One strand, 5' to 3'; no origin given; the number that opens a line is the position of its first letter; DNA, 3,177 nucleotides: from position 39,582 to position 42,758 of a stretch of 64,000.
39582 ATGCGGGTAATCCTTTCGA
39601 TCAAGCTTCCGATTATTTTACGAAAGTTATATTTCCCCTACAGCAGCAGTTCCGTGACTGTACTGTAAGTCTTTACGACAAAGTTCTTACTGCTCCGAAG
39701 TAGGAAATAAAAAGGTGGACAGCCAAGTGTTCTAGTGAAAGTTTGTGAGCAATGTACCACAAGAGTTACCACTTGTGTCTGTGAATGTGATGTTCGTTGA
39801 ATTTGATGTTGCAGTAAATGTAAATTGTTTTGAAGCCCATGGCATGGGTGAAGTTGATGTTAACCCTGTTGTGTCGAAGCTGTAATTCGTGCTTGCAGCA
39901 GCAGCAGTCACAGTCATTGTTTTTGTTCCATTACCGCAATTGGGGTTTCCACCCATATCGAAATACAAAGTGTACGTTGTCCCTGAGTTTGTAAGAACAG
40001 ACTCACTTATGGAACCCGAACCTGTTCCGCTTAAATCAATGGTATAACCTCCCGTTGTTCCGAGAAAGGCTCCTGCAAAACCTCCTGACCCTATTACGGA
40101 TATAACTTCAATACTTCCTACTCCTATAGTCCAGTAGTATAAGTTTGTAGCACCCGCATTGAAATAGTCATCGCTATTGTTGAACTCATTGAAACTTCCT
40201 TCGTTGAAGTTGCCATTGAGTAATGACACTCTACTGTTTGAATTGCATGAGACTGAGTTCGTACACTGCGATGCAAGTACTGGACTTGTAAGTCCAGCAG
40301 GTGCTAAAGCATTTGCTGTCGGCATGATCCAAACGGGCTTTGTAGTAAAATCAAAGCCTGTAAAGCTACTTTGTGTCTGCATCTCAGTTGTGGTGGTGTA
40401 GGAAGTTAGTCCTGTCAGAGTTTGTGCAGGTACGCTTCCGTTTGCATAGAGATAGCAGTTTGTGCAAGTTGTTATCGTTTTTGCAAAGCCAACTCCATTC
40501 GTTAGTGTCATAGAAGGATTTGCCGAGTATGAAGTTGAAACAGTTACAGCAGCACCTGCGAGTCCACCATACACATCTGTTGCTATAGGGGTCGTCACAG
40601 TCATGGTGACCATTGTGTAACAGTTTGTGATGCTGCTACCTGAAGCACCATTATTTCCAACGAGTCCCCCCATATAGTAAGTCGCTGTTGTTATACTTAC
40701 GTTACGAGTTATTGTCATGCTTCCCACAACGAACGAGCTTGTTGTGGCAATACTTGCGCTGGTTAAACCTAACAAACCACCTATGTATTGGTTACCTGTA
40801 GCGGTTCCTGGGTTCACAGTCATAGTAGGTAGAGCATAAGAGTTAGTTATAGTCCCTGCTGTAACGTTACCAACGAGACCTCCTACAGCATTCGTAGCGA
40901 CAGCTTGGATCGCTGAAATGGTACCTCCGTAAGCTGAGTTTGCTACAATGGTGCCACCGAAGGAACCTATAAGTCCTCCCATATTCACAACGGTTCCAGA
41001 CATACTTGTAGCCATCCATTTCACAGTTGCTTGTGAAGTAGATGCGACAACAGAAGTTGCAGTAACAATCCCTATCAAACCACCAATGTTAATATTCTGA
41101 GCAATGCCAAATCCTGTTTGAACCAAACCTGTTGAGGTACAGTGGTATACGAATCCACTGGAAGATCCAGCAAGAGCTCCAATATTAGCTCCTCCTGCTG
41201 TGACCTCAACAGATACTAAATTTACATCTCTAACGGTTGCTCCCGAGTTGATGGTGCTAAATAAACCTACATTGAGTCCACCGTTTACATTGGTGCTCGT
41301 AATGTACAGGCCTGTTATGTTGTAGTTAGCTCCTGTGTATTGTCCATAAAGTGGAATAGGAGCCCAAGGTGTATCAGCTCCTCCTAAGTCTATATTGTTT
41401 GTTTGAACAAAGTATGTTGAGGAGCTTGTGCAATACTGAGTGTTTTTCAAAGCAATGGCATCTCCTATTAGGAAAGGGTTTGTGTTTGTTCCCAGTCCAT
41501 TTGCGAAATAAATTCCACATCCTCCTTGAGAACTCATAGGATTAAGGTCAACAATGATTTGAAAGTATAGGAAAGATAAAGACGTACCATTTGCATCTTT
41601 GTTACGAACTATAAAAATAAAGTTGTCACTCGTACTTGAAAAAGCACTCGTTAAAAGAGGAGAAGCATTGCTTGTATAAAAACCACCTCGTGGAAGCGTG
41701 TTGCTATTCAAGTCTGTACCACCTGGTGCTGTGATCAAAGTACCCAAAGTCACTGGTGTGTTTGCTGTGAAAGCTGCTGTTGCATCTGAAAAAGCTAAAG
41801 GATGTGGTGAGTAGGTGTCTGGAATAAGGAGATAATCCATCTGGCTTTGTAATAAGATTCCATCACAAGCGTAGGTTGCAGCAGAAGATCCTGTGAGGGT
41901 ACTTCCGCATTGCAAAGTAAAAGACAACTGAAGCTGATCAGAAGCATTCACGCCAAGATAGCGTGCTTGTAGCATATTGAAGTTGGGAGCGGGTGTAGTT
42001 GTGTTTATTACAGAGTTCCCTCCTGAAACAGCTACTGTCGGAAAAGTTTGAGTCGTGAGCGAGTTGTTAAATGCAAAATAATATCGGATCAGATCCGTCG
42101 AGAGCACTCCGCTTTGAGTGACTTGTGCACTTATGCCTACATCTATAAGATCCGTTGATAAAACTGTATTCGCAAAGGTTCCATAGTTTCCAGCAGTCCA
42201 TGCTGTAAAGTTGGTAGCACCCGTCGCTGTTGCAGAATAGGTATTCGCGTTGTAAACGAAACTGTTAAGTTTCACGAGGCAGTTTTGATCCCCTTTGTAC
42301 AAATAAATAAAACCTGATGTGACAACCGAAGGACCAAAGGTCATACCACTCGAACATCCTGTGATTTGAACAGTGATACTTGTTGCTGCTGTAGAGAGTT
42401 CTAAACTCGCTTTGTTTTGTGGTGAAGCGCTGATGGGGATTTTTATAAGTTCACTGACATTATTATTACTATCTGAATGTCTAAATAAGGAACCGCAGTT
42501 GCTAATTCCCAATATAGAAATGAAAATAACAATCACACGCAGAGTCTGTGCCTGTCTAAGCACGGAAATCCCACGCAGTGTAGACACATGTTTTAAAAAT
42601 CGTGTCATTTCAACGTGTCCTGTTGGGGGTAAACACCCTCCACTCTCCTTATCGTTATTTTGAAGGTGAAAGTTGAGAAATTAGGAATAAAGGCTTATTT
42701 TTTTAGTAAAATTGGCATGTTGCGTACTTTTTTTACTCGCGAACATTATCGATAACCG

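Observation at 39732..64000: Tandem array of at least ten paralogous 780-1010 aa GLUG-repeat lipoproteins filling the last 24 kb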

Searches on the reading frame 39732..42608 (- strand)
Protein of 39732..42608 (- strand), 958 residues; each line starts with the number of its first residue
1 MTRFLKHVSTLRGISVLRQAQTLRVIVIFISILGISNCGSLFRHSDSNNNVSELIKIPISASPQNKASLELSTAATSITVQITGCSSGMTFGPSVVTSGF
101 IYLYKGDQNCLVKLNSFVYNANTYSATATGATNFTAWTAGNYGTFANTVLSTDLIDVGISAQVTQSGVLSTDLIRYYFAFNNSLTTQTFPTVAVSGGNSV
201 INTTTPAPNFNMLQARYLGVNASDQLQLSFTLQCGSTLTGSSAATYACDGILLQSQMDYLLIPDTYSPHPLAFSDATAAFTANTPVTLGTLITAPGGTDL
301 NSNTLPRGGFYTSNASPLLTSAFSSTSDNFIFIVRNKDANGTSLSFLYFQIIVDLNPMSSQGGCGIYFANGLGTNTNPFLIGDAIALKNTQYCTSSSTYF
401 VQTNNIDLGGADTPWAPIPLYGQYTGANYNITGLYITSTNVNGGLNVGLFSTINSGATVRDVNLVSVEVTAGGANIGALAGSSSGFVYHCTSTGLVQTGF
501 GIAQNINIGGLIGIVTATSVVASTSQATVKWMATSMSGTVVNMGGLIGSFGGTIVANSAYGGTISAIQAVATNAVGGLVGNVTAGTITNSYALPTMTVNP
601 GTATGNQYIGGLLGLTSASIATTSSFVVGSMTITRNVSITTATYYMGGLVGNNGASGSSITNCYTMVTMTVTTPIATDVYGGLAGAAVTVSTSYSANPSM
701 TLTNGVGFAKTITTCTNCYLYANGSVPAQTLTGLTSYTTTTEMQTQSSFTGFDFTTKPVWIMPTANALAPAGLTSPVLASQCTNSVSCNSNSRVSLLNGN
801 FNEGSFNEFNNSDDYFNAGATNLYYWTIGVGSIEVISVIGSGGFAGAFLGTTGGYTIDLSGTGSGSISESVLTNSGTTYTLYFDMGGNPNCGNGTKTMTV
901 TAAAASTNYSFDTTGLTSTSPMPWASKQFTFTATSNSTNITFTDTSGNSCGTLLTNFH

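Call 5: search_protein_families(library=pfam, proteins=[window:39732-42608:-], max_evalue=0.01)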
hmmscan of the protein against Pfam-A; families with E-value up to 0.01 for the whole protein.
window:39732-42608:- (958 aa): 2 families
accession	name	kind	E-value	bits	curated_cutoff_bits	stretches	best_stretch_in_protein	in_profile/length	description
PF04862.18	DUF642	-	7.7e-14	52.2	27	1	796-955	3-152/157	Protein of unknown function (DUF642)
PF07581.17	Glug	-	0.0014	19.3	20.5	1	572-592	2-23/28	The GLUG motif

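Call 6: search_protein_families(library=ncbifam, proteins=[window:39732-42608:-], max_evalue=0.01)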
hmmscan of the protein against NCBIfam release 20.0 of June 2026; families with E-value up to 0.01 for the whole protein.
window:39732-42608:- (958 aa): 2 families
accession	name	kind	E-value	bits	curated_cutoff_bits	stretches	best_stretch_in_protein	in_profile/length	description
TIGR04362.1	choice_anch_C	subfamily_domain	1.1e-28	100.4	120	1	796-956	3-154/157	choice-of-anchor C family protein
NF046017.1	ZmpA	exception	0.0011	16.2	3000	1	601-694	979-1071/2052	zinc metalloprotease A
